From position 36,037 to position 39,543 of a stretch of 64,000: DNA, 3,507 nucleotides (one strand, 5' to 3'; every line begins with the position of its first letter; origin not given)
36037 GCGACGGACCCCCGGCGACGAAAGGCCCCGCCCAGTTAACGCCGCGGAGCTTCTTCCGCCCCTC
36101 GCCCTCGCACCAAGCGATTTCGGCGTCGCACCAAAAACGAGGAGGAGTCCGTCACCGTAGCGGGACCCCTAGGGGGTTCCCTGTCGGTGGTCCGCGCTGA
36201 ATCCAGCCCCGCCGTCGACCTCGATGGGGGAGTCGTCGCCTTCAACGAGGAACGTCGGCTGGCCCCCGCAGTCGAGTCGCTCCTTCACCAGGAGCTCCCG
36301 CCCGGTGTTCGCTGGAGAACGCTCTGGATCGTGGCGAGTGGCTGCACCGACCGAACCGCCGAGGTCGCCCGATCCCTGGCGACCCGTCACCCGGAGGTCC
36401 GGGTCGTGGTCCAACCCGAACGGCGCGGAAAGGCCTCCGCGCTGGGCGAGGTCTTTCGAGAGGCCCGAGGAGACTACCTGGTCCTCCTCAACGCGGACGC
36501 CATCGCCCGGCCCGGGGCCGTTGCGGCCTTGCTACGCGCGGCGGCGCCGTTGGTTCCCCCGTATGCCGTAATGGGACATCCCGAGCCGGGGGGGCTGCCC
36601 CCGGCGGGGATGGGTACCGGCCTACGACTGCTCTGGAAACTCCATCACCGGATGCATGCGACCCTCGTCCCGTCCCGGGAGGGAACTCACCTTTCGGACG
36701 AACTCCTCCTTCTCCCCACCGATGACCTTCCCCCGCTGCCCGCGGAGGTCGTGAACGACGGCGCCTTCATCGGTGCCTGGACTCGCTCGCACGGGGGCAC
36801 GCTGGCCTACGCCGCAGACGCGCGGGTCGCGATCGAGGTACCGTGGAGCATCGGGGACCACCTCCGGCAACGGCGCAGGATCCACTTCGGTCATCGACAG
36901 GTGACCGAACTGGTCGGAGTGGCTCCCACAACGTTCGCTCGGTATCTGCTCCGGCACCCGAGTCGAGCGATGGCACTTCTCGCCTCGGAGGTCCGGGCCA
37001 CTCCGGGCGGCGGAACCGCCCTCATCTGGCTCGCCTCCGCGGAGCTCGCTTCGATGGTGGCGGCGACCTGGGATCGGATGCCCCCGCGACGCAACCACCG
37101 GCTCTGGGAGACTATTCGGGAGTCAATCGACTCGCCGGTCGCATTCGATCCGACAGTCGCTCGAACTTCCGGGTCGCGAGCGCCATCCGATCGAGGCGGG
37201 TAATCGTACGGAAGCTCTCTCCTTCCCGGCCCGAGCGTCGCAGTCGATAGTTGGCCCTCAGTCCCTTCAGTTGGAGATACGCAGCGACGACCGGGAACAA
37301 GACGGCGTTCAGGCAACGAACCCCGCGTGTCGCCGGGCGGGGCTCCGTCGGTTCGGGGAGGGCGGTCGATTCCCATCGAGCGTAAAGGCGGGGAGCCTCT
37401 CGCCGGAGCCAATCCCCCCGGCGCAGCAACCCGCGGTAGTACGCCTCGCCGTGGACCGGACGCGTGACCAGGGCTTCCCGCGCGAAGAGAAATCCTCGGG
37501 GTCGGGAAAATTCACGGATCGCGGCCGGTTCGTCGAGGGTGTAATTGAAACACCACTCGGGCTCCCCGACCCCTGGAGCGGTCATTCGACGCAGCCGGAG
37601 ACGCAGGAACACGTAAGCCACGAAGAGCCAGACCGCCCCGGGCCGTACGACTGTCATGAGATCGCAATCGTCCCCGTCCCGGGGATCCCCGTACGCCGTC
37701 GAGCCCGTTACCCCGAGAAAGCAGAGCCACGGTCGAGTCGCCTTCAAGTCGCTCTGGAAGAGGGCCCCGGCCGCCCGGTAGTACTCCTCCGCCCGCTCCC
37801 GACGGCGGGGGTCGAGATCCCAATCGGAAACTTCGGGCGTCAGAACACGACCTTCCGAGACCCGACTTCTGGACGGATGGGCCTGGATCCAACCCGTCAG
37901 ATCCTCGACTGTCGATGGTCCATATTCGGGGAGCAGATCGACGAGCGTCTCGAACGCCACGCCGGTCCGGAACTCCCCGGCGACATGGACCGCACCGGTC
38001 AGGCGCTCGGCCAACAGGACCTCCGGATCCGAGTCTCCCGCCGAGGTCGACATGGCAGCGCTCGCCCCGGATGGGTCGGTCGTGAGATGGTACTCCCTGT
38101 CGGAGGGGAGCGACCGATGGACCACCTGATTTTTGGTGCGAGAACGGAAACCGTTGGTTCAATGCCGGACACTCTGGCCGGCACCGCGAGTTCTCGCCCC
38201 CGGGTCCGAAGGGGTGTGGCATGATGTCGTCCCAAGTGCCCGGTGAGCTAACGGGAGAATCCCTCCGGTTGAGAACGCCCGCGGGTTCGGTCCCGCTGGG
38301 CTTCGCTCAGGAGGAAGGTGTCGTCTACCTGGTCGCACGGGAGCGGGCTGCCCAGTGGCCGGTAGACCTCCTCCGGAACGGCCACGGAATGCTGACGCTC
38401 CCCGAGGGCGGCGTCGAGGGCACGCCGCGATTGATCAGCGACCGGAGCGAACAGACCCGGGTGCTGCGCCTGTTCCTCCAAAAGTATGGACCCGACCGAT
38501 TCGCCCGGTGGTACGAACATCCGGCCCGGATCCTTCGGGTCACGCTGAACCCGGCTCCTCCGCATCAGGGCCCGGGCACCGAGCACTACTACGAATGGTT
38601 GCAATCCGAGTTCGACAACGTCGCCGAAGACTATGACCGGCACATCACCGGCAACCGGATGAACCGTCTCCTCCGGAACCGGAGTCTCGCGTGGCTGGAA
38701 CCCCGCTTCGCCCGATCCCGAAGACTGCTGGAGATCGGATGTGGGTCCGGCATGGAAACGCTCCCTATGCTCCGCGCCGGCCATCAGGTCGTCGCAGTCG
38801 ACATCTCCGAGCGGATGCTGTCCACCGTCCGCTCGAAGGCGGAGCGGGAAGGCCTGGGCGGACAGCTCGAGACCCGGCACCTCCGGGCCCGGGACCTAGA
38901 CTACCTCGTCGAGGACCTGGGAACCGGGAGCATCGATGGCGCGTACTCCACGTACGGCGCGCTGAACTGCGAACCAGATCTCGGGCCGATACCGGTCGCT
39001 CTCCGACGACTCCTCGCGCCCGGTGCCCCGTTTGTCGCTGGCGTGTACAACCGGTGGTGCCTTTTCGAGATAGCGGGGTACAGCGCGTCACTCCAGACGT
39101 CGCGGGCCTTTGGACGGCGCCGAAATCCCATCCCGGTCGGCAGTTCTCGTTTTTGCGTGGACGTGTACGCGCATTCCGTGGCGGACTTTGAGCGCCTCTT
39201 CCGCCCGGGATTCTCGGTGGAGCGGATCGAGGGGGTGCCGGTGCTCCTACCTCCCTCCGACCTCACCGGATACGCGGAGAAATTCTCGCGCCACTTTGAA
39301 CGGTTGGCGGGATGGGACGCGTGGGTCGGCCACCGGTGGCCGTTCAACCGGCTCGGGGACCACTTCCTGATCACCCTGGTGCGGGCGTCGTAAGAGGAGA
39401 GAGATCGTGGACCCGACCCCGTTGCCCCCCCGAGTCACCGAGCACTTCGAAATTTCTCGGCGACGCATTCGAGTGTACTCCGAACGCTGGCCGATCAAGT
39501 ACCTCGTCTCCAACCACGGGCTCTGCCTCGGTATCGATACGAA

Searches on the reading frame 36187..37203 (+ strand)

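Call 97: search_protein_families(library=pfam, proteins=[window:36187-37203:+], max_evalue=0.001)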
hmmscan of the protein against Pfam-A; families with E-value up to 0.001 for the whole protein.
window:36187-37203:+ (338 aa): 3 families
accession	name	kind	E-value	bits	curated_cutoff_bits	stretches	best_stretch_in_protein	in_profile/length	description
PF00535.33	Glycos_transf_2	-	4.7e-20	72.6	23.3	1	16-119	4-103/168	Glycosyl transferase family 2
PF13641.12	Glyco_tranf_2_3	-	1.9e-17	64.5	27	1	16-126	7-116/230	Glycosyltransferase like family 2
PF13632.12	Glyco_trans_2_3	-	3.4e-05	24.2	27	1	200-279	107-183/198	Glycosyl transferase family group 2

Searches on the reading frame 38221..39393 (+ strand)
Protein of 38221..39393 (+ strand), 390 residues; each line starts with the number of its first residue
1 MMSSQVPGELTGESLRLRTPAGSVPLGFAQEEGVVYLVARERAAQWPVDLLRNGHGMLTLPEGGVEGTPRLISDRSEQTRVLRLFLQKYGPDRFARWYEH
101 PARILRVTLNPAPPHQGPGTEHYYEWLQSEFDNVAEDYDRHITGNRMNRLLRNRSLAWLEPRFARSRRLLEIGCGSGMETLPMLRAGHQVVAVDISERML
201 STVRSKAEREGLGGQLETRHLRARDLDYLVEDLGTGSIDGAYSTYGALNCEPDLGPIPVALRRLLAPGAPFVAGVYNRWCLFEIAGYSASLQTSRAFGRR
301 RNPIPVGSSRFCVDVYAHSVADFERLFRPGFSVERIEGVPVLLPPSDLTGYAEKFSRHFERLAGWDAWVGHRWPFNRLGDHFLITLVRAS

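Call 97: search_protein_families(library=pfam, proteins=[window:38221-39393:+], max_evalue=0.001)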
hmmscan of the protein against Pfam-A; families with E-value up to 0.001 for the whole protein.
window:38221-39393:+ (390 aa): 6 families
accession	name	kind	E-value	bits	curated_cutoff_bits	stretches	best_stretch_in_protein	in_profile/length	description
PF13649.12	Methyltransf_25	-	1.8e-11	45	27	1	170-268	2-96/97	Methyltransferase domain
PF08241.18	Methyltransf_11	-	6.5e-11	43.2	21.2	1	170-271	1-93/95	Methyltransferase domain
PF08242.18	Methyltransf_12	-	2.6e-07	31.7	30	1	170-269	1-96/98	Methyltransferase domain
PF13489.12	Methyltransf_23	-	1.9e-06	28.1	27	1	155-203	12-60/164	Methyltransferase domain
PF13847.12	Methyltransf_31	-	8.7e-06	25.9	27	1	168-273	6-109/145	Methyltransferase domain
PF01209.24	Ubie_methyltran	-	0.0003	20.7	20.1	1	128-250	10-129/233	ubiE/COQ5 methyltransferase family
